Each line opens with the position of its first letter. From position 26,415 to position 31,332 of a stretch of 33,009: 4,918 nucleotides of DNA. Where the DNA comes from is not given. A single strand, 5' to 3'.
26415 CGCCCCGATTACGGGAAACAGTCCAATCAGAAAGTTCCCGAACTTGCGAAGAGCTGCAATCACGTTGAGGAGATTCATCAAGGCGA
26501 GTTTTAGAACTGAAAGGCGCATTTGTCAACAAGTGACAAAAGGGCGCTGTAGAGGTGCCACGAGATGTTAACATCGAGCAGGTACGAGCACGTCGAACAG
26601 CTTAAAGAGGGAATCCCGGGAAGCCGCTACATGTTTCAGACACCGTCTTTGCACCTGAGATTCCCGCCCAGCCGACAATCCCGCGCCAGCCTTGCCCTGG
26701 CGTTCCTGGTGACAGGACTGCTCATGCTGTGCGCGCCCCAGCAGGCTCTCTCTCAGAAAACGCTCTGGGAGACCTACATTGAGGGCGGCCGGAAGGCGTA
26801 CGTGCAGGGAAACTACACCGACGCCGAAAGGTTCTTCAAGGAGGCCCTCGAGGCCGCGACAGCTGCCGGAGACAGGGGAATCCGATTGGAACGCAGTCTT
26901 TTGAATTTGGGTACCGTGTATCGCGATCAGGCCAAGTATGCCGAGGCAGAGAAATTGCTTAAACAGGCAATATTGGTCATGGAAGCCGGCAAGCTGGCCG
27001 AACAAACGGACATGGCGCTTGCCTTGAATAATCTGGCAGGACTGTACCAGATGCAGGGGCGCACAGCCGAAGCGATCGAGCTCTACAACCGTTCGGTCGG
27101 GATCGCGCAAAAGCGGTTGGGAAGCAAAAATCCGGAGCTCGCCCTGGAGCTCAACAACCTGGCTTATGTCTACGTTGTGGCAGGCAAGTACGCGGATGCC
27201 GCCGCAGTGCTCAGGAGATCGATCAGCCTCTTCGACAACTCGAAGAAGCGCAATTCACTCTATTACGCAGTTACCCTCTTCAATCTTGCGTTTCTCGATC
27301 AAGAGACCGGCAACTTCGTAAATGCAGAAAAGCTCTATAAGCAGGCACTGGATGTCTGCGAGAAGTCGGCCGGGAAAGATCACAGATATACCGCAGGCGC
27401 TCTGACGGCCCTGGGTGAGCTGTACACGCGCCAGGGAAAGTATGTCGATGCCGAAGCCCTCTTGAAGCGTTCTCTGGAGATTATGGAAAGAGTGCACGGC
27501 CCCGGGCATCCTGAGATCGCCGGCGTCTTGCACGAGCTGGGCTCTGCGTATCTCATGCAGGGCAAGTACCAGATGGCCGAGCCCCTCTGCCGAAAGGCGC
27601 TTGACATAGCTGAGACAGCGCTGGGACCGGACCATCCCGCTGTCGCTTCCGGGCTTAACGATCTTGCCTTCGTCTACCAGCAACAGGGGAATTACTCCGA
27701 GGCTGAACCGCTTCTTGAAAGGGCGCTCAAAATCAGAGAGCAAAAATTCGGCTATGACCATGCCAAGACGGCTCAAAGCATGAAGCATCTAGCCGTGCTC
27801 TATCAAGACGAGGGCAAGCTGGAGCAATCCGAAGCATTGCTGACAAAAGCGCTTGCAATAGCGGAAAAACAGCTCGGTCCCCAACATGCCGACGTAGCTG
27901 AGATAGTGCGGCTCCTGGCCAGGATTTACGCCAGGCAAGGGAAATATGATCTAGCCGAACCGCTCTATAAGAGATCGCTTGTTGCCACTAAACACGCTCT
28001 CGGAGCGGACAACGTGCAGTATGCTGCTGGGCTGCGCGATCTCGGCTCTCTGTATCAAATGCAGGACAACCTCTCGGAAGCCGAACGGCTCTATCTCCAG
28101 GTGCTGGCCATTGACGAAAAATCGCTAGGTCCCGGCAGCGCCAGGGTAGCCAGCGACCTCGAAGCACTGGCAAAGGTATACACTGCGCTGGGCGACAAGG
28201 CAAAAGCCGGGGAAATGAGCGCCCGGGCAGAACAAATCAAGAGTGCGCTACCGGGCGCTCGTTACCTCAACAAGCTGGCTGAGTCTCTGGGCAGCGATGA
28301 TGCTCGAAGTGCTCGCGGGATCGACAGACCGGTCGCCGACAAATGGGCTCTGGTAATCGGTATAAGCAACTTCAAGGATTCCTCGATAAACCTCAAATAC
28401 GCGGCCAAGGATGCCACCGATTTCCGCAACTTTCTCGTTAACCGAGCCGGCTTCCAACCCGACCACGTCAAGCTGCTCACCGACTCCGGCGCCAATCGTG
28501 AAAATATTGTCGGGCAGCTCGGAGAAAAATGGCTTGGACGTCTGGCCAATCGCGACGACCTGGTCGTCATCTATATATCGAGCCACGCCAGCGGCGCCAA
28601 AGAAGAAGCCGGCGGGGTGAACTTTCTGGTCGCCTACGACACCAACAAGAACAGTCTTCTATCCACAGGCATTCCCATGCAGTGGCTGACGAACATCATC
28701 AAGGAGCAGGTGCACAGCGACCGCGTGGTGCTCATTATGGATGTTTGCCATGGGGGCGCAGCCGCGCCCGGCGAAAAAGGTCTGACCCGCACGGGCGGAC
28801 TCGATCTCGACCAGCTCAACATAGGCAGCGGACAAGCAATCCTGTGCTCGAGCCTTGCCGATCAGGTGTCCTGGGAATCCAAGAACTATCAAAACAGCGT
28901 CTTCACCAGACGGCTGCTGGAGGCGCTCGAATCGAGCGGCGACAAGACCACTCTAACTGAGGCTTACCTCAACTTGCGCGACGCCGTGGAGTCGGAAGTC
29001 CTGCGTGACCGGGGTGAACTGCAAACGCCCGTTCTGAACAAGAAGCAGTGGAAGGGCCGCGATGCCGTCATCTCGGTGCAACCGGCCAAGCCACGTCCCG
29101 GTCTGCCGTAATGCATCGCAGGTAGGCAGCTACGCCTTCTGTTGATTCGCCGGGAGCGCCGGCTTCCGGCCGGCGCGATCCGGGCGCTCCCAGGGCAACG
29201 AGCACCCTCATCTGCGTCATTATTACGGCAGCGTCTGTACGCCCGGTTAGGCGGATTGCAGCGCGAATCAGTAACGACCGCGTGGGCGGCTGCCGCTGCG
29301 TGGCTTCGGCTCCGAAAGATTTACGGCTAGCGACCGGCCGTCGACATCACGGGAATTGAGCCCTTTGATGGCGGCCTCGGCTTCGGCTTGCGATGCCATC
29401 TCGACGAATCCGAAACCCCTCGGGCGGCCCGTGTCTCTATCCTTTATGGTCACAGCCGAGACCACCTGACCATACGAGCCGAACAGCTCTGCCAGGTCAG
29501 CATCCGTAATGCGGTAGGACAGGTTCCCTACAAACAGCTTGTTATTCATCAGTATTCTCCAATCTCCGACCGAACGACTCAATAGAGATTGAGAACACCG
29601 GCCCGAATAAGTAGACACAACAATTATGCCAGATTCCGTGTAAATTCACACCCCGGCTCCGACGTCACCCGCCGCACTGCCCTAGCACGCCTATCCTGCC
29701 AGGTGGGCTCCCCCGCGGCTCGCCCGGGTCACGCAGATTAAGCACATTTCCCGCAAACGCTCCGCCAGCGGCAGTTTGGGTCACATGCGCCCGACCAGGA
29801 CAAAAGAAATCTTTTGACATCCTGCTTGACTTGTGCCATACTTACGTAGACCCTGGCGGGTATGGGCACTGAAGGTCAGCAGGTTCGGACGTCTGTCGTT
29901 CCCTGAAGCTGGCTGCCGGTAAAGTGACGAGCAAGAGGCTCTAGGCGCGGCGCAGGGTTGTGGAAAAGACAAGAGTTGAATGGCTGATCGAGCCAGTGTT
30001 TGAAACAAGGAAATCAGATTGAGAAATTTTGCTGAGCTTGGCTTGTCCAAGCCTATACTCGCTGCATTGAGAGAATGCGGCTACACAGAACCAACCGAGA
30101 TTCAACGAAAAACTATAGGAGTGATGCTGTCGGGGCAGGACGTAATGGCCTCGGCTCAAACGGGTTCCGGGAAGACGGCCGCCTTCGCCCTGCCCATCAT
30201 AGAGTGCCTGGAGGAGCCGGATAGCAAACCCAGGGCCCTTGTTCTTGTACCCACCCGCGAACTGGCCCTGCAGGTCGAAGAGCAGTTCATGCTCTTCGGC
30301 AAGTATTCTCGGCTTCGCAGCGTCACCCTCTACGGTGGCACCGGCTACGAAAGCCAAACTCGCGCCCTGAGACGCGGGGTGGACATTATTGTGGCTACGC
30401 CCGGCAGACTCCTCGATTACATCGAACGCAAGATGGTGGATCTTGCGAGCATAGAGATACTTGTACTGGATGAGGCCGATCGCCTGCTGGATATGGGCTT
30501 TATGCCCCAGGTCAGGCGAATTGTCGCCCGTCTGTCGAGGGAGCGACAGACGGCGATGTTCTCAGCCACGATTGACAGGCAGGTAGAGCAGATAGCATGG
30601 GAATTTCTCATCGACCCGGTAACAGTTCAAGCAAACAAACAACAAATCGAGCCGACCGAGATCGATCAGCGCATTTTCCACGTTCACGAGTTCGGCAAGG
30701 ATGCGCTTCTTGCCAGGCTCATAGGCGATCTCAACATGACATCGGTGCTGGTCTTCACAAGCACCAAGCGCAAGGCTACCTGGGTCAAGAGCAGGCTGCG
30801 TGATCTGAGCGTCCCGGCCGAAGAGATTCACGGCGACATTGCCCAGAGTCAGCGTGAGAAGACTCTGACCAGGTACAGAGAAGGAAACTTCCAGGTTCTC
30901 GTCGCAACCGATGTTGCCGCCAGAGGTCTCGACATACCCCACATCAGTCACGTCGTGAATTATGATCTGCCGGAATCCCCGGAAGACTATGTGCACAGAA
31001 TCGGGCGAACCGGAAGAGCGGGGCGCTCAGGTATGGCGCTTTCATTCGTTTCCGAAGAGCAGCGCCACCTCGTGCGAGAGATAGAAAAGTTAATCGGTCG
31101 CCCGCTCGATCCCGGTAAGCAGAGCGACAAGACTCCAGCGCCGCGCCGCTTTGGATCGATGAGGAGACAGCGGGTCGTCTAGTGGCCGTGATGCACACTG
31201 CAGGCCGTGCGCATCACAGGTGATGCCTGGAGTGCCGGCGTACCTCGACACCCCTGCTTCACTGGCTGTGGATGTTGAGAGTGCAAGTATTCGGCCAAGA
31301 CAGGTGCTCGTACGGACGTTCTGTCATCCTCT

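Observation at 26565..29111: Apparently exported caspase-like protease fused to a ten-unit in-phase TPR array (lead candidate)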

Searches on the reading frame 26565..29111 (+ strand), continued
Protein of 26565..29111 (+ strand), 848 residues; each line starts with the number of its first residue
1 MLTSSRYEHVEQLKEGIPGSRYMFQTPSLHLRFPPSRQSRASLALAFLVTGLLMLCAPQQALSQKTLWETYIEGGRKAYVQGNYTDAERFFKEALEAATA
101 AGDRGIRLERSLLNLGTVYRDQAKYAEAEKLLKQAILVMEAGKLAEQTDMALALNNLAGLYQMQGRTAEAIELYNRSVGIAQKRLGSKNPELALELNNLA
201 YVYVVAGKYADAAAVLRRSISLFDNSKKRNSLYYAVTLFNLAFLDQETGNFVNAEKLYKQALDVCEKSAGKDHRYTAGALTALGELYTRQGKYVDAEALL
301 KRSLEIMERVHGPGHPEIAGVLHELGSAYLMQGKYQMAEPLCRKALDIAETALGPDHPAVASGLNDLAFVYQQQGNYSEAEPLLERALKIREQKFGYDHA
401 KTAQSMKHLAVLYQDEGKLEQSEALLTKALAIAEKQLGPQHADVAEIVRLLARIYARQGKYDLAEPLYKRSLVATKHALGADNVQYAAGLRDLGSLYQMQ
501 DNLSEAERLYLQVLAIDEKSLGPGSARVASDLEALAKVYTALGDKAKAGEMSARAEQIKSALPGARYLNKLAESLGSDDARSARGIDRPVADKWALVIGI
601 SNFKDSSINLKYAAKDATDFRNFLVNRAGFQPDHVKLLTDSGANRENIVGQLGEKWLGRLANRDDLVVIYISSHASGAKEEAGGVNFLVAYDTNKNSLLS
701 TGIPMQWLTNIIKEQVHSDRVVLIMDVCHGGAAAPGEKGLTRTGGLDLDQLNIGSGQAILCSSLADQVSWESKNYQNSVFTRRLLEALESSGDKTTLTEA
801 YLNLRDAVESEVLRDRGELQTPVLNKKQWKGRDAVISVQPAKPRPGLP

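Call 85: search_protein_families(library=pfam, proteins=[L005:13178-14185:+, L059:10346-11302:+, L065:10484-11518:+, L032:5747-7825:-], max_evalue=0.001)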
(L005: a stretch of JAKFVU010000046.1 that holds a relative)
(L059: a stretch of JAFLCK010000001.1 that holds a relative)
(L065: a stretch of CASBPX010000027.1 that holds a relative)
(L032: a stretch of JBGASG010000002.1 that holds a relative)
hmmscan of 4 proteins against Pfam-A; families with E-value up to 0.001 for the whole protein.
L005:13178-14185:+ (335 aa): 2 families
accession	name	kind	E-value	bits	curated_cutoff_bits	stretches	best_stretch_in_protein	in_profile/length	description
PF13428.12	TPR_14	-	0.00015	22.6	23.5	0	80-115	5-40/44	Tetratricopeptide repeat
PF13432.12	TPR_16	-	0.00016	22.5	32.7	1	49-110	4-65/65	Tetratricopeptide repeat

L059:10346-11302:+ (318 aa): 5 families
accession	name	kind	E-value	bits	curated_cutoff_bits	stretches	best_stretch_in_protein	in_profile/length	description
PF00069.31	Pkinase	-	4.7e-31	108.6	31.7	1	20-268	1-259/263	Protein kinase domain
PF07714.23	PK_Tyr_Ser-Thr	-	4.3e-13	49.6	23.1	1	22-260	3-249/258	Protein tyrosine and serine/threonine kinase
PF03109.22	ABC1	-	3.5e-06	26.8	22.9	0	94-168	146-214/244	ABC1 atypical kinase-like domain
PF17667.7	Pkinase_fungal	-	0.00017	20.9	24.1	1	133-208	304-383/387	Fungal protein kinase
PF01163.29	RIO1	-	0.00056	20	22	0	90-151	80-140/187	RIO domain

L065:10484-11518:+ (344 aa): 4 families
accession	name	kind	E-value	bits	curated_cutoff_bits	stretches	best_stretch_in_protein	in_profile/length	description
PF12146.15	Hydrolase_4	-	4.4e-33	115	27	1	81-316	2-237/239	Serine aminopeptidase, S33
PF00561.26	Abhydrolase_1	-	1.5e-11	44.9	25.8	1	102-316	19-243/245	alpha/beta hydrolase fold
PF12697.13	Abhydrolase_6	-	2.3e-07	32.2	26.3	1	96-316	11-209/217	Alpha/beta hydrolase family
PF20408.4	Abhydrolase_11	-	0.00019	21.7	27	0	99-177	20-96/193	Alpha/beta hydrolase domain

L032:5747-7825:- (692 aa): 9 families
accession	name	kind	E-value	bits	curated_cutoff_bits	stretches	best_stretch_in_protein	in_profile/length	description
PF00069.31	Pkinase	-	2.1e-58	198.3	31.7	1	11-267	1-255/263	Protein kinase domain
PF07714.23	PK_Tyr_Ser-Thr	-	1.7e-42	146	23.1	1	12-264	2-249/258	Protein tyrosine and serine/threonine kinase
PF01636.29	APH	-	4.4e-06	27.1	23.2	0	128-163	166-197/239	Phosphotransferase enzyme family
PF03109.22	ABC1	-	5.5e-06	26.1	22.9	1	49-167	113-218/244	ABC1 atypical kinase-like domain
PF06293.20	Kdo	-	8.1e-06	25.9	21.3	1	28-165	40-171/207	Lipopolysaccharide kinase (Kdo/WaaP) family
PF17667.7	Pkinase_fungal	-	8.6e-06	25.2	24.1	1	127-207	303-383/387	Fungal protein kinase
PF14559.12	TPR_19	-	0.00023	21.9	25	0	547-606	2-58/68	Tetratricopeptide repeat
PF13424.12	TPR_12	-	0.0003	21.3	30.1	0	546-601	13-73/77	Tetratricopeptide repeat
PF13432.12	TPR_16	-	0.00084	20.2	32.7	0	578-634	2-51/65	Tetratricopeptide repeat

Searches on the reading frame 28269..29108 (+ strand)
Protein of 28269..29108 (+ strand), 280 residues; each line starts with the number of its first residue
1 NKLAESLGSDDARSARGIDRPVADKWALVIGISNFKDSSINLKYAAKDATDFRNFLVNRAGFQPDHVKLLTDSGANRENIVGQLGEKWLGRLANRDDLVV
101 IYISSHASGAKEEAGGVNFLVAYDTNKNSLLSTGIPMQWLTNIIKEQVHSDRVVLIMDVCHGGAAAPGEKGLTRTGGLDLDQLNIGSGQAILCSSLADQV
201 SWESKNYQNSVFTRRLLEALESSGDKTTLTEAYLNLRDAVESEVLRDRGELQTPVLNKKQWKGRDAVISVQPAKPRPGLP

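Call 21: search_solved_structures(query=window:28269-29108:+, max_evalue=1, show_alignments=3)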
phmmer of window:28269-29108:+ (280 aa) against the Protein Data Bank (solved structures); distinct sequences matched with E-value up to 1: 15.
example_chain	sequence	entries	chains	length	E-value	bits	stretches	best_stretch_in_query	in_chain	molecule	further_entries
4f6o_A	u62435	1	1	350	0.0013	21.3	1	24-116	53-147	Metacaspase-1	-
7qp0_A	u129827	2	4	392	0.0016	21.1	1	25-164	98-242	Metacaspase-1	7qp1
4f6p_A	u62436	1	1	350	0.0039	19.8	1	24-113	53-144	Metacaspase-1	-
6w8s_A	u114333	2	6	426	0.043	16.4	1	25-164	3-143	Metacaspase-4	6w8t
6w8r_A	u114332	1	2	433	0.18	14.3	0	25-115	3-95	Metacaspase-4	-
5zby_A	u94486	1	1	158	0.21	14.1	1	82-160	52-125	Hydrogenase maturation protease HycI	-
2fqq_B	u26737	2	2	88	0.38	13.2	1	191-242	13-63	Caspase-1 | Caspase 1, isoform gamma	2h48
1ibc_B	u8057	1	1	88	0.53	12.8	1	191-243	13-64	INTERLEUKIN-1BETA CONVERTING ENZYME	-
6vie_B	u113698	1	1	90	0.64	12.5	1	190-241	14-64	Caspase-1 subunit p10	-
2h4w_B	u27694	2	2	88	0.7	12.4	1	191-241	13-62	Caspase-1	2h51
3d6f_B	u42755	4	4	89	0.7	12.4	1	190-241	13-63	Caspase-1 | Caspase-1 precursor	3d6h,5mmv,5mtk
1bmq_B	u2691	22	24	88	0.72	12.3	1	191-241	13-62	PROTEIN (INTERLEUKIN-1 BETA CONVERTASE) | INTERLEUKIN-1 BETA CONVERTING ENZYME | Interleukin-1 beta convertase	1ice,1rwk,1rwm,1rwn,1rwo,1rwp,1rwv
3d6m_B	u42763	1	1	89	0.73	12.3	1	191-241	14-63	Caspase-1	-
2hby_B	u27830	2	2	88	0.75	12.3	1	191-241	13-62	Caspase-1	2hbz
2h54_B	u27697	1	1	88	0.77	12.2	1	191-241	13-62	Caspase-1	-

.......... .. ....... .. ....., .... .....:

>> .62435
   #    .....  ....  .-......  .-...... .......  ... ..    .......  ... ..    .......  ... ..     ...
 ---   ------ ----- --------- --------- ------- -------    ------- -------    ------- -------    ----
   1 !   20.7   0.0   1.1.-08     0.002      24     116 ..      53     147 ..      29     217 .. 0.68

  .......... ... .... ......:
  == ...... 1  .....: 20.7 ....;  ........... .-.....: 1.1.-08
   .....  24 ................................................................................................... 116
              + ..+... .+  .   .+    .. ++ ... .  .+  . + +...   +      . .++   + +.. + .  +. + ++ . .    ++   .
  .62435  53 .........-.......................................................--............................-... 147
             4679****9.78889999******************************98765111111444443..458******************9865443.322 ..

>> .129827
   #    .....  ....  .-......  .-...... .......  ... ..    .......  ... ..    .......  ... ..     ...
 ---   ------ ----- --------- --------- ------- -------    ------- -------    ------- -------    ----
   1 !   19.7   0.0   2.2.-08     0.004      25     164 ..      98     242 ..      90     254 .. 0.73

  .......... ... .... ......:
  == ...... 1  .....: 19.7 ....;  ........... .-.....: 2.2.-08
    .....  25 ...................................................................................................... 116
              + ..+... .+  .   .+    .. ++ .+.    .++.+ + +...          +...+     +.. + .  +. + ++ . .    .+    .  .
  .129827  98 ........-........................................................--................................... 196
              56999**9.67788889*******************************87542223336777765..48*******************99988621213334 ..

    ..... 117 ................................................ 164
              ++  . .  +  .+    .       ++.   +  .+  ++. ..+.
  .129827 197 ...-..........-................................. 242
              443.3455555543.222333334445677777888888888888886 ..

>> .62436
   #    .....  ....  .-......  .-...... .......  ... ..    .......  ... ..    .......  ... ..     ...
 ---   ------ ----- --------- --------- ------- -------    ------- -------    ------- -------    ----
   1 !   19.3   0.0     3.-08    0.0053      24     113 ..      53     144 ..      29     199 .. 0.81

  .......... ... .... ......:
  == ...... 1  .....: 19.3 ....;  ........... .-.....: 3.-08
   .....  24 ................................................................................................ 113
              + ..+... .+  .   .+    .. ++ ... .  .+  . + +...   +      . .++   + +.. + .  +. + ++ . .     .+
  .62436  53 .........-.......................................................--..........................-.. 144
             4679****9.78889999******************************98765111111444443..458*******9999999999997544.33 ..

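Call 23: find_homologous_proteins(query=window:28317-29108:+, max_evalue=0.00001)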
Query window:28317-29108:+ (264 aa): 233 proteins with E <= 0.00001 among 2097 candidates; the best 120 are listed.
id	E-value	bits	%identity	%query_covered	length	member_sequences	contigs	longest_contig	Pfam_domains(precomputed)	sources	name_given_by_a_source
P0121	3.9e-123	428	66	98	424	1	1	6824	PF14559.13,PF00656.28,PF00515.35,PF13424.13,PF13176.13,PF24885.2,PF13428.13,PF07719.24,PF13374.13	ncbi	-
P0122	2.3e-120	419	75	94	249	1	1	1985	PF00656.28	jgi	jgi:uncharacterized caspase-like protein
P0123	2.2e-114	399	70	97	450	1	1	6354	PF13176.13,PF24885.2,PF13428.13,PF13374.13,PF07721.21,PF14559.13,PF00656.28,PF17874.8,PF00515.35,PF13424.13,PF13432.13,PF13181.13,PF07719.24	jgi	jgi:tetratricopeptide (TPR) repeat protein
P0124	2.5e-111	389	69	95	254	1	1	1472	PF00656.28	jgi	jgi:uncharacterized caspase-like protein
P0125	3.5e-111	389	70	96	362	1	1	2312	PF00656.28,PF00515.35,PF13424.13,PF13176.13,PF24885.2,PF13181.13,PF07719.24,PF13374.13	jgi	-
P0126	1.6e-108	380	69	96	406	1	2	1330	PF00656.28,PF17874.8,PF00515.35,PF13424.13,PF13176.13,PF24885.2,PF13432.13,PF13181.13,PF07719.24,PF13374.13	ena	-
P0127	8.6e-108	378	65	96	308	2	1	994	PF00656.28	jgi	jgi:uncharacterized caspase-like protein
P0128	6.5e-105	368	67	97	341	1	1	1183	PF00656.28,PF13424.13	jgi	jgi:hypothetical protein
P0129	1.3e-101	357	55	97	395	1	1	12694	PF00656.28,PF13424.13,PF13176.13,PF24885.2,PF07719.24,PF13374.13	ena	-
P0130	1.8e-101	357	63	95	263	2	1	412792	PF00656.28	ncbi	-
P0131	2.5e-101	356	65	96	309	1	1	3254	PF00656.28,PF01650.24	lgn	-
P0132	6.4e-101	355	61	99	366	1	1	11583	PF00656.28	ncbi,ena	-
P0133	2.4e-100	353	60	99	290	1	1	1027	PF00656.28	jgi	jgi:uncharacterized caspase-like protein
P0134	6.3e-99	348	60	95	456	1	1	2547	PF00656.28,PF17874.8,PF13424.13,PF24885.2,PF07719.24,PF13374.13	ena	-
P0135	7.7e-98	345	60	98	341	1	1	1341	PF00656.28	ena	-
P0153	6.3e-89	316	57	99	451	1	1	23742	PF00656.28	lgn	-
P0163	1.0e-86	308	54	98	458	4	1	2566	PF00656.28,PF01650.24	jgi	jgi:hypothetical protein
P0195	7.2e-82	293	52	97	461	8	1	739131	PF00656.28,PF01650.24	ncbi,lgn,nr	ncbi:MAG: caspase family protein [Candidatus Melainabacteria bacterium]|nr:caspase family protein [C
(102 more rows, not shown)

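Call 85: search_protein_families(library=pfam, proteins=[P0195, P0153, P0163], max_evalue=0.001)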
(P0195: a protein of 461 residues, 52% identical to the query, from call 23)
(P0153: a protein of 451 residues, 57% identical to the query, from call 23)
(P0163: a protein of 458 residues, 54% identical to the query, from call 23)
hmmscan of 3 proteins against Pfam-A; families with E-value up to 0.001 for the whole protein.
P0195 (461 aa): 2 families
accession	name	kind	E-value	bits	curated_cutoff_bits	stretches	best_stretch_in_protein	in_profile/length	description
PF00656.27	Peptidase_C14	-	1.4e-21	77.7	21.4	1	60-294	2-224/233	Caspase domain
PF01650.23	Peptidase_C13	-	6.9e-06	26.2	22.8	1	130-289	107-246/258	Peptidase C13 family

P0153 (451 aa): 3 families
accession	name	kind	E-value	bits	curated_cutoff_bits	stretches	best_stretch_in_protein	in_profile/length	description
PF00656.27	Peptidase_C14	-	8.8e-24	84.9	21.4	1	61-283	2-214/233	Caspase domain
PF12770.12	CHAT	-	5.5e-05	23.2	24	1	43-207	81-209/289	CHAT domain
PF01650.23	Peptidase_C13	-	6.9e-05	22.9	22.8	1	130-284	106-238/258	Peptidase C13 family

P0163 (458 aa): 2 families
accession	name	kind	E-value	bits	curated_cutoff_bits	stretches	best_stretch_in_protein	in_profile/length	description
PF00656.27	Peptidase_C14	-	6.6e-24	85.3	21.4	1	209-446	2-230/233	Caspase domain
PF01650.23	Peptidase_C13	-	1.9e-05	24.8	22.8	1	278-350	106-166/258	Peptidase C13 family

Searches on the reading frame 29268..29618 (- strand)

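Call 3: search_protein_families(library=pfam, proteins=[window:29268-29618:-], max_evalue=0.01)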
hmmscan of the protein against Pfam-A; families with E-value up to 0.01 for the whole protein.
window:29268-29618:- (116 aa): 3 families
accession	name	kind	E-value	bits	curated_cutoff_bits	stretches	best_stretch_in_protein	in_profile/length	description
PF00076.28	RRM_1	-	7.9e-23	80.6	20.7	1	28-97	1-69/70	RNA recognition motif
PF13893.12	RRM_5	-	0.00095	19.3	27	1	28-103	29-100/125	RNA recognition motif. (a.k.a. RRM, RBD, or RNP domain)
PF16367.11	RRM_7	-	0.0063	16.9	27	1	26-61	2-37/94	RNA recognition motif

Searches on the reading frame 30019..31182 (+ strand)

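Call 3: search_protein_families(library=pfam, proteins=[window:30019-31182:+], max_evalue=0.01)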
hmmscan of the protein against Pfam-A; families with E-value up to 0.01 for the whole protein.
window:30019-31182:+ (387 aa): 5 families
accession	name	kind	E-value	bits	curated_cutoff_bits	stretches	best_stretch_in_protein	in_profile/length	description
PF00270.35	DEAD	-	4e-51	173.5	26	1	26-192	1-167/167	DEAD/DEAH box helicase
PF00271.37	Helicase_C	-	1.4e-34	119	23.5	1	228-335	3-110/110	Helicase conserved C-terminal domain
PF04851.21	ResIII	-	1.3e-09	38.7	22.5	1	41-186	25-163/164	Type III restriction enzyme, res subunit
PF22916.2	UTP25_NTPase-like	-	0.00021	21.3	27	0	122-175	155-213/266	UTP25, NTP hydrolase-like domain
PF13401.12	AAA_22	-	0.0028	18.4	27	0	47-170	13-109/130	AAA domain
